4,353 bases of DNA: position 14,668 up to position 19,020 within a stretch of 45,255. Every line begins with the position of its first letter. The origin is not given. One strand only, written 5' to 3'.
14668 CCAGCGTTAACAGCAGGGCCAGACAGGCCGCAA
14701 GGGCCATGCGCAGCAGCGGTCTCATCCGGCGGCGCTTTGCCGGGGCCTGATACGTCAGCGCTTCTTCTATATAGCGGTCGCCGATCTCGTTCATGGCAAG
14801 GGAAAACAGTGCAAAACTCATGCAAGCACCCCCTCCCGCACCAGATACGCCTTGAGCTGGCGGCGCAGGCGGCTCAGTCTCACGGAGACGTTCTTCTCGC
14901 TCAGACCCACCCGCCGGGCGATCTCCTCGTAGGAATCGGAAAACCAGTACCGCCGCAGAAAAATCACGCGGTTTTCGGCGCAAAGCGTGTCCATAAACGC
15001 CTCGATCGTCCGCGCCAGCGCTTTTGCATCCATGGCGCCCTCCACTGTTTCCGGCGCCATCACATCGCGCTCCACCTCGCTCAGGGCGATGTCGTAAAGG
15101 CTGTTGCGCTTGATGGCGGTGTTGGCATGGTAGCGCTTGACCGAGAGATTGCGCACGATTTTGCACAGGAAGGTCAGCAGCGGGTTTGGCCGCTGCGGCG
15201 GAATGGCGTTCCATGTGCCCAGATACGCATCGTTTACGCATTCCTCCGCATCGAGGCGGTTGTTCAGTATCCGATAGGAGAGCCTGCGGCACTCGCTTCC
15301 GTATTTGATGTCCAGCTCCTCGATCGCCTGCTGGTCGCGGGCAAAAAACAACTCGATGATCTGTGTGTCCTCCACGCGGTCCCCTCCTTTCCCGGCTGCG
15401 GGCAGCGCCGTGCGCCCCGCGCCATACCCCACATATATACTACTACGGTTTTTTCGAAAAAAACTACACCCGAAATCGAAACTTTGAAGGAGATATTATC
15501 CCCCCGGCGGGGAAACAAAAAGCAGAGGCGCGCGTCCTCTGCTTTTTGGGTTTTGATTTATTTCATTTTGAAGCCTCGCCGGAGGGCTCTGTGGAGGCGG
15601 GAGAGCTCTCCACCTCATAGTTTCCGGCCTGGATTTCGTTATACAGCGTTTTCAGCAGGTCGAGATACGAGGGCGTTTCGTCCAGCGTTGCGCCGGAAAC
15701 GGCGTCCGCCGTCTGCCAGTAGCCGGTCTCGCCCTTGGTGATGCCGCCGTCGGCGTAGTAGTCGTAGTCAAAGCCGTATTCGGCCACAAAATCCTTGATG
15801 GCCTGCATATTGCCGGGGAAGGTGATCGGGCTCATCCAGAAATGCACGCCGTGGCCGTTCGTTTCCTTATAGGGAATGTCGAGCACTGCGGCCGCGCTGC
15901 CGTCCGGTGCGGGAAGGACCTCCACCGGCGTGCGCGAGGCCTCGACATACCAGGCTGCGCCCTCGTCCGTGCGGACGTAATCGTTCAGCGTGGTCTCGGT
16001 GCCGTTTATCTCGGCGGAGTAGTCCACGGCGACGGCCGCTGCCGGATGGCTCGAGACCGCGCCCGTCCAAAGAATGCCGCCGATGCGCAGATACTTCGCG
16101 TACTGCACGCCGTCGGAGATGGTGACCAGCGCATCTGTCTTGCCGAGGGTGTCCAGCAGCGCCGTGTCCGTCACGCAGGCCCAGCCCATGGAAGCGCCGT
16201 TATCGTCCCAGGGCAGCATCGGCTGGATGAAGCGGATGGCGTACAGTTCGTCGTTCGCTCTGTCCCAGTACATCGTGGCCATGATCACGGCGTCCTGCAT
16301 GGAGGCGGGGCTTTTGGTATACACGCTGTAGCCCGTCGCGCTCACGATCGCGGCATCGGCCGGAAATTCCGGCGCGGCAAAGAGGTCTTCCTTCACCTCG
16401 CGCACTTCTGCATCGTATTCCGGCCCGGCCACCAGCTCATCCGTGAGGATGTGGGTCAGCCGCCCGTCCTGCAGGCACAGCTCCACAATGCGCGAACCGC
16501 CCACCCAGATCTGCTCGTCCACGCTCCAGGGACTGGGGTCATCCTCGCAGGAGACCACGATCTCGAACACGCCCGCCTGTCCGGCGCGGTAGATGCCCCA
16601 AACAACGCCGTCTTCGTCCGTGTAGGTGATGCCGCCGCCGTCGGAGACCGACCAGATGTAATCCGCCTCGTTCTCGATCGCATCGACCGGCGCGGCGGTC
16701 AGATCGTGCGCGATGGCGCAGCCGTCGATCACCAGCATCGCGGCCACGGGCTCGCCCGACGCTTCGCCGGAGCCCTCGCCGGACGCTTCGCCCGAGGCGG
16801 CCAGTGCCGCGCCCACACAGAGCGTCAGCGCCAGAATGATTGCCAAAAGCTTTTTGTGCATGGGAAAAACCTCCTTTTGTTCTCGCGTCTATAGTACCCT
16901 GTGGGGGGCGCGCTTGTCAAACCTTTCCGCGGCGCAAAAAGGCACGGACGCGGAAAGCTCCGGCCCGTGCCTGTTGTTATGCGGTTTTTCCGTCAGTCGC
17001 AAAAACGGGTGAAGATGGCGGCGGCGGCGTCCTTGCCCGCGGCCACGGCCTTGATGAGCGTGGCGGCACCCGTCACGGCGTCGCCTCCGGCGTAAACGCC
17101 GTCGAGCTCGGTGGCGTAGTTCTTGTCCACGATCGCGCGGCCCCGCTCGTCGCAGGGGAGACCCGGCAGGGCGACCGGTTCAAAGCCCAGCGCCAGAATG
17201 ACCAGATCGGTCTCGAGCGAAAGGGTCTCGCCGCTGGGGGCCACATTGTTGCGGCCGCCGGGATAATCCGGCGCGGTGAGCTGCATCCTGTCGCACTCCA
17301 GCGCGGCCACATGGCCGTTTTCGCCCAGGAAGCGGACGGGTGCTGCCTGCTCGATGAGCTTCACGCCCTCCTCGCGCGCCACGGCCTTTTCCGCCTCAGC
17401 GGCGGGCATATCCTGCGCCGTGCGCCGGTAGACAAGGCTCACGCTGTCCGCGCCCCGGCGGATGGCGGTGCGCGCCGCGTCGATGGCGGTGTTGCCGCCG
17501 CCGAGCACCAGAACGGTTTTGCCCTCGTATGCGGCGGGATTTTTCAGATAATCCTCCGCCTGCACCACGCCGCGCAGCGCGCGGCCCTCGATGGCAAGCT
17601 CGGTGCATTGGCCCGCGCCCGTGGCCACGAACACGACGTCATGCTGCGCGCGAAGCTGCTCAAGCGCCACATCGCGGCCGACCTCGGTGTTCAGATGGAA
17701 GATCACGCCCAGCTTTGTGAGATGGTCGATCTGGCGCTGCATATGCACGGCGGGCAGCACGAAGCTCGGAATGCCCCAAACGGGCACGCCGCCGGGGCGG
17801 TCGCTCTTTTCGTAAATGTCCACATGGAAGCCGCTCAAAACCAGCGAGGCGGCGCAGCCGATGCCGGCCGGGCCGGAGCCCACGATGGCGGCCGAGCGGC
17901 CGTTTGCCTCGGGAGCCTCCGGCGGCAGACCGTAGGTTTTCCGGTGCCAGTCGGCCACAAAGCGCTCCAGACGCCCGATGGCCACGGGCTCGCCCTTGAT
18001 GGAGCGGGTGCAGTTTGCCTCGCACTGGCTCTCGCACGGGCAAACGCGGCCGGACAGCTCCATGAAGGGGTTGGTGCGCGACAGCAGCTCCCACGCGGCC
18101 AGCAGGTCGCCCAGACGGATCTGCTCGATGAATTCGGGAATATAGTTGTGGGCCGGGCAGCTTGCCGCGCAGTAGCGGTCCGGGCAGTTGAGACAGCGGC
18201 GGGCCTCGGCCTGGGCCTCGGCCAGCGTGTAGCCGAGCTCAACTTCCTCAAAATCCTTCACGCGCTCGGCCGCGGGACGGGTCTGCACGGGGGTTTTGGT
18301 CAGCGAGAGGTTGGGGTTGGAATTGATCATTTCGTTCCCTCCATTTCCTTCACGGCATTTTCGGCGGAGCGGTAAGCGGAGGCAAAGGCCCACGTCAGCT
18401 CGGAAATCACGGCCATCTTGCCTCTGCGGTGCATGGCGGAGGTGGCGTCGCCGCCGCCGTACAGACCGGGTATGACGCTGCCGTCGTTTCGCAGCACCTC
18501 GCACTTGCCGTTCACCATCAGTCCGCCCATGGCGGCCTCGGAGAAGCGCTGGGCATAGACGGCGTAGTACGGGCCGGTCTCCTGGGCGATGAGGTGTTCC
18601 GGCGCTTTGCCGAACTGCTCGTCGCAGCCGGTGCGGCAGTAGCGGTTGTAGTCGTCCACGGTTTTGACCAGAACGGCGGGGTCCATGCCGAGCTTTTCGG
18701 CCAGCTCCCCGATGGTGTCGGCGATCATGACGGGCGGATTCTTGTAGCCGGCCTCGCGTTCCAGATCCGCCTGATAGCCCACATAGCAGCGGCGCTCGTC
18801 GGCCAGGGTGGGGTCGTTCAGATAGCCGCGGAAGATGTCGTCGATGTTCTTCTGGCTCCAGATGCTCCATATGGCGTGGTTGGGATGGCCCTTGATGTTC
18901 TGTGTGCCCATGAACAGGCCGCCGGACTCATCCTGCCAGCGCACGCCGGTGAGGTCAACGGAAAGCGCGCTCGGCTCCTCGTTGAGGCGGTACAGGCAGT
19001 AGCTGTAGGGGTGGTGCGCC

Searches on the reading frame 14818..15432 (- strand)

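Call 48: search_protein_families(library=pfam, proteins=[window:14818-15432:-], max_evalue=0.0001)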
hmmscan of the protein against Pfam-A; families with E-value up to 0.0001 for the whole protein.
window:14818-15432:- (204 aa): 4 families
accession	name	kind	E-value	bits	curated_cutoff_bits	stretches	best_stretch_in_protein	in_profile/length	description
PF08281.18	Sigma70_r4_2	-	4.9e-10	39.4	25.7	1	143-193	4-54/54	Sigma-70, region 4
PF04542.20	Sigma70_r2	-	8.4e-09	35.5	24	1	44-101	5-65/71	Sigma-70 region 2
PF04545.22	Sigma70_r4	-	1.7e-05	24.6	24.1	1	147-194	2-49/50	Sigma-70, region 4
PF13404.12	HTH_AsnC-type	-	4.4e-05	23.6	27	0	167-190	19-42/42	AsnC-type helix-turn-helix domain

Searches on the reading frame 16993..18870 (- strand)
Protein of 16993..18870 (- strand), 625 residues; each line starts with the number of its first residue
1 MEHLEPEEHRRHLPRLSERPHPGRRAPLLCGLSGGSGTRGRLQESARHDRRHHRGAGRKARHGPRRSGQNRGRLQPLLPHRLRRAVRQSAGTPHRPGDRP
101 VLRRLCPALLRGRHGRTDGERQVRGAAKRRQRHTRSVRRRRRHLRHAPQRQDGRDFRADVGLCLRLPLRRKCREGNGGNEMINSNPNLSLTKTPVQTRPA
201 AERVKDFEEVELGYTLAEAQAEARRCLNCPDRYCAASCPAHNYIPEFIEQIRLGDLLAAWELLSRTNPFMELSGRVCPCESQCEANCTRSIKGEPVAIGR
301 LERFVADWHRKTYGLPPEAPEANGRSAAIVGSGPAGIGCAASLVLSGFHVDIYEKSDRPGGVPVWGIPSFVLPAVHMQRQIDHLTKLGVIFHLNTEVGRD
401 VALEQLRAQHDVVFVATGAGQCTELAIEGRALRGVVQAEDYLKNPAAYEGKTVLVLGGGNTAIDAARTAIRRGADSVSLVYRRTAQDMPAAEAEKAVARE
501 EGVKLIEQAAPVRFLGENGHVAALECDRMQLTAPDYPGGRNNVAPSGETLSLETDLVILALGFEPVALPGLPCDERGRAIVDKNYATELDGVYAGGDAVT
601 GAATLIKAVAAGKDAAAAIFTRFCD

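Call 48: search_protein_families(library=pfam, proteins=[window:16993-18870:-], max_evalue=0.0001)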
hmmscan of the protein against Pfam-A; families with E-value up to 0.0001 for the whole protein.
window:16993-18870:- (625 aa): 5 families
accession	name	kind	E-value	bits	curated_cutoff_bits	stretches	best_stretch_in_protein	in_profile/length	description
PF14691.11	Fer4_20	-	4e-37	126.9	25.8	1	203-311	1-110/113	Dihydroprymidine dehydrogenase domain II, 4Fe-4S cluster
PF07992.20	Pyr_redox_2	-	2.2e-26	93.4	26.1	1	327-612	3-291/291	Pyridine nucleotide-disulphide oxidoreductase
PF13738.12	Pyr_redox_3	-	2.5e-12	47.1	30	1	376-491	99-204/305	Pyridine nucleotide-disulphide oxidoreductase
PF13450.12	NAD_binding_8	-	6.9e-07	29.9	21.9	1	329-361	1-33/68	NAD(P)-binding Rossmann-like domain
PF00070.33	Pyr_redox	-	1.4e-06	29.1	22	0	453-522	2-75/82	Pyridine nucleotide-disulphide oxidoreductase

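Call 76: search_protein_families(library=ncbifam, proteins=[window:16993-18870:-], max_evalue=1e-10)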
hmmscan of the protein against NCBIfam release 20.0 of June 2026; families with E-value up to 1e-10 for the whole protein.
window:16993-18870:- (625 aa): 18 families
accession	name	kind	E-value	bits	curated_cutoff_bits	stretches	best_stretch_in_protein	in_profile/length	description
NF009414.0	PRK12778.1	equivalog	3.7e-117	392.5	1103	1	170-619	274-745/752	bifunctional dihydroorotate dehydrogenase B NAD binding subunit/NADPH-dependent glutamate synthase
TIGR01316.1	gltA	equivalog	3.2e-114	382.2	471.75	1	199-619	1-445/449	NADPH-dependent glutamate synthase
NF009410.0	PRK12771.1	subfamily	2.5e-99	333.4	516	1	234-619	50-441/566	NAD(P)-binding protein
TIGR01318.1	gltD_gamma_fam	subfamily_domain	1.4e-96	323.9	482.95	1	196-621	12-463/467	glutamate synthase, small subunit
NF009454.0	PRK12814.1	equivalog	8.3e-94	315.2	916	1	233-619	103-496/657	putative NADPH-dependent glutamate synthase small subunit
NF009413.0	PRK12775.1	equivalog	6.3e-92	309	1895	1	188-621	295-752/1006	putative trifunctional 2-polyprenylphenol hydroxylase/glutamate synthase subunit beta/ferritin domain-containing protein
NF009408.0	PRK12769.1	equivalog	2.5e-85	287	1003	1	195-621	196-649/659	formate-dependent uric acid utilization protein AegA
NF010590.0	PRK13984.1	equivalog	4.4e-78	262.9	946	1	188-619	154-602/611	putative oxidoreductase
NF009451.0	PRK12809.1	equivalog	9e-75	252.2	1154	1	199-623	183-634/639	formate-dependent uric acid utilization protein YgfT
TIGR01317.1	GOGAT_sm_gam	subfamily_domain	2.8e-73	247.4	447.7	1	193-619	12-474/485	glutamate synthase small subunit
NF009415.0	PRK12779.1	equivalog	3.6e-68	230.4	1519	1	235-619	211-622/944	putative bifunctional glutamate synthase subunit beta/2-polyprenylphenol hydroxylase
TIGR03315.1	Se_ygfK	equivalog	1.1e-67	228.4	835.3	1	232-622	445-838/1012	putative selenate reductase subunit YgfK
NF009409.0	PRK12770.1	subfamily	1.2e-59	202.2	343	1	318-619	12-346/360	putative glutamate synthase subunit beta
NF045663.1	diclust_near_Sec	equivalog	3.1e-39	134.7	530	1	233-421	19-201/759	pyridine nucleotide-disulfide oxidoreductase/dicluster-binding protein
NF045599.1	bili_reduct_long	exception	2.5e-15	55.8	750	1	323-481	380-534/641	bilirubin reductase, long form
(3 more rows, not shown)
